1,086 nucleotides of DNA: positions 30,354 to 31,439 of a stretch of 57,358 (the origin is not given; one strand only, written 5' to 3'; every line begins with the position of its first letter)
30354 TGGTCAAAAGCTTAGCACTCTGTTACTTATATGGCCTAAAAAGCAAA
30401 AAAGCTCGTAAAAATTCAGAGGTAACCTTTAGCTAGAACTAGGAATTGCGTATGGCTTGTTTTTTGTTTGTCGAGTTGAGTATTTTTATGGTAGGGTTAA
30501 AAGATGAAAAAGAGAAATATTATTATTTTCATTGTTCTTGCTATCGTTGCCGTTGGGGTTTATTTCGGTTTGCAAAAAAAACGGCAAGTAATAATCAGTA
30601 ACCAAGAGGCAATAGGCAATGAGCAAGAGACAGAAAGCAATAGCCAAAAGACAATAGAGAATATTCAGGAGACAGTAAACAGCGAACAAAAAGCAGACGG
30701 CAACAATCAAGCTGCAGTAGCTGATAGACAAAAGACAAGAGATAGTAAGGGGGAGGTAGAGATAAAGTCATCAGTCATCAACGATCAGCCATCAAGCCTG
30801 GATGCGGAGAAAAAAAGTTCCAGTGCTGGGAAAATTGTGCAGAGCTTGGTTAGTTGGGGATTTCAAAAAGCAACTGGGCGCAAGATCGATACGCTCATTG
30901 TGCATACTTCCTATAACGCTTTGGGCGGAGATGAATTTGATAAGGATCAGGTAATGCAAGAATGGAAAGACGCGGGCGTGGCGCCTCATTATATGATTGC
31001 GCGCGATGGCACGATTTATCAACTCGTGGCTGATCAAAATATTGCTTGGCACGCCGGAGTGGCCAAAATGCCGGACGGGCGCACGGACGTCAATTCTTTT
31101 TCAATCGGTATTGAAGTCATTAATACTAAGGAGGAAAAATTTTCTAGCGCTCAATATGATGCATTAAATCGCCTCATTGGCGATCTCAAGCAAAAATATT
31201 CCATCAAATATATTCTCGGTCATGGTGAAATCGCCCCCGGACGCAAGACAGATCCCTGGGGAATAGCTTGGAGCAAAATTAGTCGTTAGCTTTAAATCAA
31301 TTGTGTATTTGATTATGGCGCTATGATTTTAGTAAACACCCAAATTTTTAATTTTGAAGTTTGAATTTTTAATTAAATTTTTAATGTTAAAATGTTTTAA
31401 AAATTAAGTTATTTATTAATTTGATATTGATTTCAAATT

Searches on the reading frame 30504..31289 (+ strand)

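Call 72: search_protein_families(library=pfam, proteins=[window:30504-31289:+], max_evalue=0.00001)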
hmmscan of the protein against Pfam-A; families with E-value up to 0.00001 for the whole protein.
window:30504-31289:+ (261 aa): 1 family
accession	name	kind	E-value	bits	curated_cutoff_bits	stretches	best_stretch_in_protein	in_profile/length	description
PF01510.30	Amidase_2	-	1.2e-30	107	26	1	125-251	2-129/131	N-acetylmuramoyl-L-alanine amidase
